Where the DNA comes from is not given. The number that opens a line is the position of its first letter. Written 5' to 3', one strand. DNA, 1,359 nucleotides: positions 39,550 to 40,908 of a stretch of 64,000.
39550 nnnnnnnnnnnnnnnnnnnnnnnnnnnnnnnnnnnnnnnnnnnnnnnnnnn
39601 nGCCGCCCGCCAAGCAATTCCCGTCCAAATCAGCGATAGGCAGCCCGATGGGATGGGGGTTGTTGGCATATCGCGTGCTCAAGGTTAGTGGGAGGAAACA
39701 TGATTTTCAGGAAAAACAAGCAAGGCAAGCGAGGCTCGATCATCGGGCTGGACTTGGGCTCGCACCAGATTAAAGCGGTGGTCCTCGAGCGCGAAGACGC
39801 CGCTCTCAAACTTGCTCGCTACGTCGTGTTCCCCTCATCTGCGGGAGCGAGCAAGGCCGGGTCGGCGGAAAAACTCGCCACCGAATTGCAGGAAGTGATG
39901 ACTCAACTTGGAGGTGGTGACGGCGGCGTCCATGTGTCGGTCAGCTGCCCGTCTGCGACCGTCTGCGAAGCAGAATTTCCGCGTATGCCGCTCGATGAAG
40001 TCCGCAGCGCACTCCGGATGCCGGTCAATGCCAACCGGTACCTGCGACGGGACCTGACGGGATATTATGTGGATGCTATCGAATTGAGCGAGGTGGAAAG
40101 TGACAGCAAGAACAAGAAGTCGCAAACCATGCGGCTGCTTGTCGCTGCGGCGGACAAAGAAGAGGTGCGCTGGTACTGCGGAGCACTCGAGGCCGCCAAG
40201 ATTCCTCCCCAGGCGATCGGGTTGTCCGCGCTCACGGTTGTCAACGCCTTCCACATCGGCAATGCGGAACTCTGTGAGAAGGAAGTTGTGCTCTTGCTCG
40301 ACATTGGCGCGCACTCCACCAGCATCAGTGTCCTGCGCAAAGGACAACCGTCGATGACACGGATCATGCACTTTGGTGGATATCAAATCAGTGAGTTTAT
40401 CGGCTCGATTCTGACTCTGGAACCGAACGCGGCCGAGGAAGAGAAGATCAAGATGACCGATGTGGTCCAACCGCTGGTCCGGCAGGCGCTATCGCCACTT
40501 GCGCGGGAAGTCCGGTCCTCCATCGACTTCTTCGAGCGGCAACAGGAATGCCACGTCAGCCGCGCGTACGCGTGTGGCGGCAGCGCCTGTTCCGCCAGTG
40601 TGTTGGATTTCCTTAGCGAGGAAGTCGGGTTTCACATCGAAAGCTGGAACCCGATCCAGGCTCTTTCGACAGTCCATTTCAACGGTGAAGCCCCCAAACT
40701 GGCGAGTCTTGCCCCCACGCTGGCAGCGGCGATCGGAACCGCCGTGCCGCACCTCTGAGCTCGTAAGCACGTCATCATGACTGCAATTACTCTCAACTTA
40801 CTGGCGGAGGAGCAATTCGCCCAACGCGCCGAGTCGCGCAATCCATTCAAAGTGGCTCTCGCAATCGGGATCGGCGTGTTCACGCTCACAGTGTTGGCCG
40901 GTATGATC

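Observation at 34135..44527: Four sigma-54-type promoter motifs upstream of type IV pilus operons, next to a PilR-like activator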

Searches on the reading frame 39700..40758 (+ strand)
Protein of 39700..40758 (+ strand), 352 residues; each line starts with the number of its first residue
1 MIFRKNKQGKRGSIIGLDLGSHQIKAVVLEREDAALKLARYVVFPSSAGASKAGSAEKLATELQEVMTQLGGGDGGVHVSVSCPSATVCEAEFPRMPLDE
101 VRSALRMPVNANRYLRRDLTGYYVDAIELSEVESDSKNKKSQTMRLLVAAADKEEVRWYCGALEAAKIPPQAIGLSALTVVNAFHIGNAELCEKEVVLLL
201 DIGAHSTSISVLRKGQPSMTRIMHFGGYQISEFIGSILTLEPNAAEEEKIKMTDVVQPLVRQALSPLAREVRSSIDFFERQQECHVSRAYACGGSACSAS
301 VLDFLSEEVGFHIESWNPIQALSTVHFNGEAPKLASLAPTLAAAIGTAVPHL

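Call 12: search_protein_families(library=pfam, proteins=[window:39700-40758:+], max_evalue=0.01)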
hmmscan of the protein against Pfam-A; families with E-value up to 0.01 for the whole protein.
window:39700-40758:+ (352 aa): 2 families
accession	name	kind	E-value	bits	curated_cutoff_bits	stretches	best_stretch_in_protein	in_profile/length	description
PF11104.14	PilM_2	-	1.8e-27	96.6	27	1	16-349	1-337/340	Type IV pilus assembly protein PilM;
PF14450.12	FtsA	-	2.2e-07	31.7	31.8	1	199-261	2-64/127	Cell division protein FtsA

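Call 16: find_related_loci(query=window:39700-40758:+, collection=genome_contigs, flank=10000)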
Query window:39700-40758:+ (352 aa) in genome_contigs; peptide patterns used: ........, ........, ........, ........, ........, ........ (x = any residue, [..] = any of these).
279 stretches matched a pattern; 2 encode a relative of the query (tblastn E <= 1e-3); 2 distinct loci.
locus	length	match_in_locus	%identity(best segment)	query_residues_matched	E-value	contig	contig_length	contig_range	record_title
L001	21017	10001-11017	60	1-341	1e-140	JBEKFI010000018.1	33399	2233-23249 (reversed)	MAG: Verrucomicrobiia bacterium isolate SPRUCE 226 SPRUCE_226_18, whole genome shotgun sequence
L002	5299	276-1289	57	1-341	3e-134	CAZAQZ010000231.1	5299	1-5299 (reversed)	MAG TPA_asm: uncultured Verrucomicrobiota bacterium isolate binchicken_co162_501 genome assembly, contig: NODE_44007_len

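Call 26: find_related_loci(query=A1, collection=metagenome_contigs, flank=10000)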
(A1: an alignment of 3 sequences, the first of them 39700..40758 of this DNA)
Query A1 (352 aa) in metagenome_contigs; peptide patterns used: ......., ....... (x = any residue, [..] = any of these).
600 stretches matched a pattern (row limit reached: there are more); 5 encode a relative of the query (tblastn E <= 1e-3); 5 distinct loci.
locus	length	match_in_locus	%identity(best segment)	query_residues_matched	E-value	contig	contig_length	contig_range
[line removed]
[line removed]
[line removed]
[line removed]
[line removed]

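Call 50: find_encoding_contigs(protein=window:39700-40758:+, flank=10000, max_places=6)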
Protein window:39700-40758:+ (352 aa): 1 contig read that carries it; 1 place shown.
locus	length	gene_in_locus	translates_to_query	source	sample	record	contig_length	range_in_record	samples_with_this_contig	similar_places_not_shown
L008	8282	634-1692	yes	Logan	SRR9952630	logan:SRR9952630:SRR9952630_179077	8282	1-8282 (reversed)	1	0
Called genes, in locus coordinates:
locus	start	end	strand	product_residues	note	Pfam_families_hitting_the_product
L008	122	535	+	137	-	PF07963:N_methyl (weak)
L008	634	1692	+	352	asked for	PF11104:PilM_2, PF14450:FtsA (weak)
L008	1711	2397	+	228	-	-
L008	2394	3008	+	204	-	-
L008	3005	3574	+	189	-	-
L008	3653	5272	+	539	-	PF21305:type_II_gspD_N0 (weak), PF03958:Secretin_N, PF00263:Secretin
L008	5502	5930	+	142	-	-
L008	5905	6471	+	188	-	-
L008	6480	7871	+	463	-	PF20597:pAdhesive_15, PF23981:DUF7305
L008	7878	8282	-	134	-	?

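Call 51: find_homologous_proteins(query=window:39700-40758:+, max_evalue=1e-40)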
Query window:39700-40758:+ (352 aa): 193 proteins with E <= 1e-40 among 8000 candidates; the best 120 are listed.
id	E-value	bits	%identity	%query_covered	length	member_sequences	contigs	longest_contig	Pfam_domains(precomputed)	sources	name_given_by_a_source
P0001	4.2e-227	771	100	100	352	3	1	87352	PF14450.13,PF11104.15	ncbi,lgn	-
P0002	1.3e-169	582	75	100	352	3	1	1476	PF14450.13,PF11104.15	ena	-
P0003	4.5e-157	541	70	100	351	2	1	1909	PF14450.13,PF11104.15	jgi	-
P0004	1.1e-156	539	70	100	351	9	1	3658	PF14450.13,PF11104.15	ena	-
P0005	3.7e-154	531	68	97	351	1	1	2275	PF14450.13,PF11104.15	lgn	-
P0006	1.2e-153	529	68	100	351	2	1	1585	PF14450.13,PF11104.15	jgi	jgi:type IV pilus assembly protein PilM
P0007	1.1e-146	506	66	100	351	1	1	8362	PF14450.13,PF11104.15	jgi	jgi:type IV pilus assembly protein PilM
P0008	1.6e-146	506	65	100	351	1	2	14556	PF14450.13,PF11104.15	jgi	jgi:type IV pilus assembly protein PilM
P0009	1.6e-146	506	66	100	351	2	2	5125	PF14450.13,PF11104.15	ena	-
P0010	1.4e-144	500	66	100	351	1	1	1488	PF14450.13,PF11104.15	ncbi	-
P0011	1.1e-143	497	65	100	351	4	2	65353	PF14450.13,PF11104.15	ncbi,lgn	-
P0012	3.2e-141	488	64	100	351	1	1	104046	PF14450.13,PF11104.15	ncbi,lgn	-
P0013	1.3e-136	473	62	100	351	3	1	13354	PF11104.15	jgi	jgi:type IV pilus assembly protein PilM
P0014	7.4e-136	471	63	100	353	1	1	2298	PF11104.15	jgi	jgi:type IV pilus assembly protein PilM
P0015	6.2e-134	465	61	100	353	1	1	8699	PF14450.13,PF11104.15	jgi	jgi:type IV pilus assembly protein PilM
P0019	1.5e-129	450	59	97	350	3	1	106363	PF14450.13,PF11104.15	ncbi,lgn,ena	-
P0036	7.8e-119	415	56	100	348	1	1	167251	PF14450.13,PF11104.15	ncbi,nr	ncbi:MAG: Cell division protein FtsA [Verrucomicrobiae bacterium]|nr:Cell division protein FtsA [Ver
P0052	8.2e-111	389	54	100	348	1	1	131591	PF14450.13,PF11104.15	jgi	jgi:type IV pilus assembly protein PilM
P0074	2.0e-101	358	50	97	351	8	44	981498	PF14450.13,PF11104.15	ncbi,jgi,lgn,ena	ncbi:MAG: type IV pilus assembly protein PilM [Verrucomicrobiia bacterium]|jgi:type IV pilus assembl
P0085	2.7e-98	347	48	96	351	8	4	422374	PF14450.13,PF11104.15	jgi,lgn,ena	jgi:type IV pilus assembly protein PilM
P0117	2.0e-93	331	45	100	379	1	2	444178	PF14450.13,PF11104.15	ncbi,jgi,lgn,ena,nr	ncbi:MAG TPA: pilus assembly protein PilM [Verrucomicrobiae bacterium]|nr:pilus assembly protein Pil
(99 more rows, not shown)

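Call 52: find_encoding_contigs(protein=P0011, flank=10000, max_places=1)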
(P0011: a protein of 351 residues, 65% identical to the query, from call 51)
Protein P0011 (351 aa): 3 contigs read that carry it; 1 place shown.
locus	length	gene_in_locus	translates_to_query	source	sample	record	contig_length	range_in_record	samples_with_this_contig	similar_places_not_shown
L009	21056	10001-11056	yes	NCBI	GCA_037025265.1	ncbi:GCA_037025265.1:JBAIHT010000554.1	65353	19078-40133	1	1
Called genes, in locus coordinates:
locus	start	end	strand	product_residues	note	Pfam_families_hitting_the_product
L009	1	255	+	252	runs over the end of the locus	PF07589:PEP_exosort_dom (weak)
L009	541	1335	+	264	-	PF07589:PEP_exosort_dom (weak)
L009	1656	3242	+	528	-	PF00149:Metallophos, PF02872:5_nucleotid_C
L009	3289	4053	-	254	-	PF01336:tRNA_anti-codon (weak), PF13742:tRNA_anti_2 (weak), PF01336:tRNA_anti-codon (weak)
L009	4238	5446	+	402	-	PF28597:T2SSF_N, PF00482:T2SSF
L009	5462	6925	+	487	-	PF00072:Response_reg, PF13191:AAA_16 (faint), PF00158:Sigma54_activat, PF14532:Sigma54_activ_2, PF00004:AAA (weak), PF07728:AAA_5 (weak), PF25601:AAA_lid_14, PF02954:HTH_8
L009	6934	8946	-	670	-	PF13374:TPR_10 (faint), PF13371:TPR_9 (faint), PF13432:TPR_16 (weak), PF23914:TPR_CcmH_CycH, PF13424:TPR_12, PF13428:TPR_14 (weak), PF13432:TPR_16, PF14559:TPR_19, +9 more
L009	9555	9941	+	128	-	PF07963:N_methyl (weak)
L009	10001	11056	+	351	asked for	PF11104:PilM_2, PF14450:FtsA (weak)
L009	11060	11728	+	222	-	-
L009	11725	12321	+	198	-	-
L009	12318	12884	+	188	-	PF11356:T2SSC (faint)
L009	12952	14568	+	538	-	PF03958:Secretin_N, PF00263:Secretin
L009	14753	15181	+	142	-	-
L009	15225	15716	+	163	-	-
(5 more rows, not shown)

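Call 53: find_encoding_contigs(protein=P0012, flank=10000, max_places=1)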
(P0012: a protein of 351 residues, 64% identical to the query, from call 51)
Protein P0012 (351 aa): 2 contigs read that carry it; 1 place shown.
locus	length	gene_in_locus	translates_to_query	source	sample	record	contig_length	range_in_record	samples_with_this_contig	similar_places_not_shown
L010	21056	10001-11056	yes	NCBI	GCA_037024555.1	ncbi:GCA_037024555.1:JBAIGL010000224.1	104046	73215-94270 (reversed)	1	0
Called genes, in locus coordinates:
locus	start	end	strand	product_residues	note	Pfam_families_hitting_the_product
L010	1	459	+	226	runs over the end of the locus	PF07589:PEP_exosort_dom (weak)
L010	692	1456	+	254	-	PF07589:PEP_exosort_dom (weak)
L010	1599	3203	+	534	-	PF00149:Metallophos, PF02872:5_nucleotid_C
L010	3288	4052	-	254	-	PF01336:tRNA_anti-codon (weak), PF13742:tRNA_anti_2 (weak), PF01336:tRNA_anti-codon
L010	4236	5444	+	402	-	PF28597:T2SSF_N, PF00482:T2SSF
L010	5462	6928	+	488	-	PF00072:Response_reg, PF00158:Sigma54_activat, PF14532:Sigma54_activ_2, PF00004:AAA (weak), PF07728:AAA_5 (weak), PF25601:AAA_lid_14, PF02954:HTH_8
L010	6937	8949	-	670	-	PF13371:TPR_9 (faint), PF13431:TPR_17 (faint), PF00515:TPR_1 (faint), PF07719:TPR_2 (faint), PF13432:TPR_16 (weak), PF23914:TPR_CcmH_CycH (weak), PF13424:TPR_12, PF14559:TPR_19, +5 more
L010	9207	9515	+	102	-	-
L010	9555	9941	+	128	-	PF07963:N_methyl (weak)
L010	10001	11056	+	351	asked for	PF11104:PilM_2, PF14450:FtsA (weak)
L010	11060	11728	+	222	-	-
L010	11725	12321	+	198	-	-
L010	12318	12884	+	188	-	-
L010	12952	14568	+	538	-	PF03958:Secretin_N, PF00263:Secretin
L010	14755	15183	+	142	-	-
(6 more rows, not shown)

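Call 54: find_encoding_contigs(protein=P0019, flank=10000, max_places=1)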
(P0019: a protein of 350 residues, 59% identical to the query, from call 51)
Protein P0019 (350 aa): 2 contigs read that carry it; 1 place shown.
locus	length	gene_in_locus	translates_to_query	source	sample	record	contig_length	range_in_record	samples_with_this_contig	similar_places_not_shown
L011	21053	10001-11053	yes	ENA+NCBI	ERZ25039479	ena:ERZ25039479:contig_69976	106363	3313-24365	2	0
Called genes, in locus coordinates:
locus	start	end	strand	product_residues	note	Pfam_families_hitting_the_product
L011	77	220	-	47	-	-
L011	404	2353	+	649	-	PF13432:TPR_16, PF13414:TPR_11, PF13431:TPR_17 (weak), PF13414:TPR_11, PF13432:TPR_16, PF13414:TPR_11, PF13432:TPR_16, PF14559:TPR_19, +14 more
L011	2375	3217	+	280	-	PF01571:GCV_T (weak), PF08669:GCV_T_C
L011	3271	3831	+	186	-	PF00160:Pro_isomerase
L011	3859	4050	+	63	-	-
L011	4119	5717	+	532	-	PF00149:Metallophos, PF02872:5_nucleotid_C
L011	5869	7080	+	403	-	PF28597:T2SSF_N, PF00482:T2SSF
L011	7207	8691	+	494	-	PF00072:Response_reg, PF00158:Sigma54_activat, PF14532:Sigma54_activ_2, PF07728:AAA_5 (weak), PF00004:AAA (weak), PF25601:AAA_lid_14, PF02954:HTH_8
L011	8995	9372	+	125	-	PF07963:N_methyl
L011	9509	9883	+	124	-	PF07963:N_methyl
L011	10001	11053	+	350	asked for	PF11104:PilM_2, PF14450:FtsA (weak)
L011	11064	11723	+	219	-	-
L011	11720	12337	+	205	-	-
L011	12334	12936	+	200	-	-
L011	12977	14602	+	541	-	PF21305:type_II_gspD_N0 (weak), PF03958:Secretin_N, PF00263:Secretin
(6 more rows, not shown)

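Call 55: find_encoding_contigs(protein=P0036, flank=10000, max_places=1)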
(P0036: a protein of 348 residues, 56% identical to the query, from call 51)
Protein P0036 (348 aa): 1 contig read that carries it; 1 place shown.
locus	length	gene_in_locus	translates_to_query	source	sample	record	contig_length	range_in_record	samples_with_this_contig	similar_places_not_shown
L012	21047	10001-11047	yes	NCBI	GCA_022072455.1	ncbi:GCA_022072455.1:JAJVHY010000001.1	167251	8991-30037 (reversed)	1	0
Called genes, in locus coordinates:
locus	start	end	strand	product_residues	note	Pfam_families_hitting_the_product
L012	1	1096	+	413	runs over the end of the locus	PF00108:Thiolase_N, PF00109:ketoacyl-synt (weak), PF02803:Thiolase_C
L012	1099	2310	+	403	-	PF00378:ECH_1, PF16113:ECH_2, PF00725:3HCDH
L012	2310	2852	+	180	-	PF02622:DUF179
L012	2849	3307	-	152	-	PF00383:dCMP_cyt_deam_1, PF14437:MafB19-deam, PF14439:Bd3614-deam (weak)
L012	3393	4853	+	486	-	PF12895:ANAPC3 (faint), PF13428:TPR_14 (faint), PF13432:TPR_16 (faint), PF13431:TPR_17 (faint), PF13414:TPR_11 (weak), PF14559:TPR_19, PF00515:TPR_1 (weak), PF07719:TPR_2 (weak), +2 more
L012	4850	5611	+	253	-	PF01571:GCV_T (weak), PF08669:GCV_T_C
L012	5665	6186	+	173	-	PF00160:Pro_isomerase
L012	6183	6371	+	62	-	-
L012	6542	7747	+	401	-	PF28597:T2SSF_N, PF00482:T2SSF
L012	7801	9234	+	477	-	PF00072:Response_reg, PF00004:AAA (faint), PF13191:AAA_16 (faint), PF00158:Sigma54_activat, PF14532:Sigma54_activ_2, PF07728:AAA_5, PF25601:AAA_lid_14, PF02954:HTH_8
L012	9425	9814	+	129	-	PF07963:N_methyl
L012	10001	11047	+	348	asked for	PF11104:PilM_2, PF14450:FtsA (weak)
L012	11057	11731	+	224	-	-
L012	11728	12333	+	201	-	-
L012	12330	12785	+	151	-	-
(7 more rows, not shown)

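Call 56: find_encoding_contigs(protein=P0052, flank=10000, max_places=1)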
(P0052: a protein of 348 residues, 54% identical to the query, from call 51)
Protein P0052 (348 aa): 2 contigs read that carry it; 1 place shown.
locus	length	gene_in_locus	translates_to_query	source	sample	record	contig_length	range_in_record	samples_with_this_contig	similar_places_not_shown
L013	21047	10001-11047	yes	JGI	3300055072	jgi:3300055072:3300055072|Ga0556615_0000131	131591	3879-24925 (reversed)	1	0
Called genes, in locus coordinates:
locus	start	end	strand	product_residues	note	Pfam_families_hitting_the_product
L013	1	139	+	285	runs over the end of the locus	PF01571:GCV_T, PF08669:GCV_T_C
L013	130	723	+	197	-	PF00160:Pro_isomerase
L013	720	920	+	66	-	-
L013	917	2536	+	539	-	PF00149:Metallophos, PF02872:5_nucleotid_C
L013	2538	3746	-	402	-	PF13567:DUF4131 (faint), PF13742:tRNA_anti_2 (faint), PF01336:tRNA_anti-codon (weak)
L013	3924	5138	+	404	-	PF28597:T2SSF_N, PF00482:T2SSF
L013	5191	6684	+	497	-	PF00072:Response_reg, PF00158:Sigma54_activat, PF14532:Sigma54_activ_2, PF00004:AAA, PF07728:AAA_5, PF25601:AAA_lid_14, PF02954:HTH_8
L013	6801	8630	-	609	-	PF13424:TPR_12 (faint), PF13431:TPR_17 (faint), PF14559:TPR_19 (faint), PF00515:TPR_1 (faint), PF07719:TPR_2 (faint), PF13181:TPR_8 (faint), PF13428:TPR_14 (faint), PF13432:TPR_16 (weak)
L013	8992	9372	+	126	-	PF07963:N_methyl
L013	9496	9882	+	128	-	-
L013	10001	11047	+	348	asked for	PF11104:PilM_2, PF14450:FtsA (weak)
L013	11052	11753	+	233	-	-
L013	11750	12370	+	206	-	-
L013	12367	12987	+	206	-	-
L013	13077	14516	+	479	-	PF21305:type_II_gspD_N0 (faint), PF07660:STN (faint), PF03958:Secretin_N, PF00263:Secretin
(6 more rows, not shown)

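Call 57: find_encoding_contigs(protein=P0074, flank=10000, max_places=1)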
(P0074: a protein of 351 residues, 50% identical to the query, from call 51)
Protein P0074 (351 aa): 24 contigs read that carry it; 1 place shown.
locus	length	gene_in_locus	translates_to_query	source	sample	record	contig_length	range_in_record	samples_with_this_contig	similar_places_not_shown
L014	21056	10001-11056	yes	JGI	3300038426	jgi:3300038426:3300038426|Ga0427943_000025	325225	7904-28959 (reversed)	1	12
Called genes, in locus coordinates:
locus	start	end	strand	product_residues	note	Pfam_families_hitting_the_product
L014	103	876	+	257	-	PF01738:DLH, PF12146:Hydrolase_4 (faint), PF02230:Abhydrolase_2 (weak), PF08840:BAAT_C (faint), PF00326:Peptidase_S9 (weak)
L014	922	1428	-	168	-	PF00383:dCMP_cyt_deam_1, PF14437:MafB19-deam, PF14439:Bd3614-deam (weak)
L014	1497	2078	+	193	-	PF00160:Pro_isomerase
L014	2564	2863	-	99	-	-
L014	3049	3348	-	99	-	-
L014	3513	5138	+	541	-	PF00149:Metallophos, PF02872:5_nucleotid_C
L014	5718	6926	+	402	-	PF28597:T2SSF_N, PF00482:T2SSF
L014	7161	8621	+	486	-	PF00072:Response_reg, PF00158:Sigma54_activat, PF14532:Sigma54_activ_2, PF00004:AAA (weak), PF07728:AAA_5 (weak), PF25601:AAA_lid_14, PF02954:HTH_8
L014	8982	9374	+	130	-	PF07963:N_methyl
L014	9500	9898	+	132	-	PF07963:N_methyl (weak)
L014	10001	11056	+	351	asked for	PF11104:PilM_2, PF14450:FtsA (weak)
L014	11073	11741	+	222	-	-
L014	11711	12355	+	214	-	-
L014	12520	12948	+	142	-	PF11356:T2SSC (weak)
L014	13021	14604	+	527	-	PF21305:type_II_gspD_N0, PF07660:STN (weak), PF03958:Secretin_N, PF00263:Secretin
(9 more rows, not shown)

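Call 58: find_encoding_contigs(protein=P0085, flank=10000, max_places=1)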
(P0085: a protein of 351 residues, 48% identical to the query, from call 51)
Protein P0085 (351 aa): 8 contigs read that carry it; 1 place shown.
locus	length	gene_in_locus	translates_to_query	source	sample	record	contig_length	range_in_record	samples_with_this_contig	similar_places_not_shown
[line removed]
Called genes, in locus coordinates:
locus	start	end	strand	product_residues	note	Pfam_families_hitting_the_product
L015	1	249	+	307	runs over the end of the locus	PF04389:Peptidase_M28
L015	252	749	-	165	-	PF00383:dCMP_cyt_deam_1, PF14437:MafB19-deam, PF14439:Bd3614-deam (weak)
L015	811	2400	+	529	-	PF13432:TPR_16, PF23914:TPR_CcmH_CycH, PF13414:TPR_11, PF14559:TPR_19 (weak), PF07719:TPR_2 (weak), PF13424:TPR_12 (weak), PF13414:TPR_11, PF00515:TPR_1, +11 more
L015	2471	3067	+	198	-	PF00160:Pro_isomerase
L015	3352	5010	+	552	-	PF00149:Metallophos, PF02872:5_nucleotid_C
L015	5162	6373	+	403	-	PF28597:T2SSF_N, PF00482:T2SSF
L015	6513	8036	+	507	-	PF00072:Response_reg, PF00158:Sigma54_activat, PF14532:Sigma54_activ_2, PF00004:AAA (weak), PF07728:AAA_5, PF25601:AAA_lid_14, PF02954:HTH_8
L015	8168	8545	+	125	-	PF07963:N_methyl (weak)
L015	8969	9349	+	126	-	PF07963:N_methyl (weak)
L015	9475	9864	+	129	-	PF07963:N_methyl (faint)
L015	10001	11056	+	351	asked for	PF11104:PilM_2, PF14450:FtsA (weak)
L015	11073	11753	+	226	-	-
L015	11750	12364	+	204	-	-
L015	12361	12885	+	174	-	-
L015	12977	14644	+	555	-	PF03958:Secretin_N, PF00263:Secretin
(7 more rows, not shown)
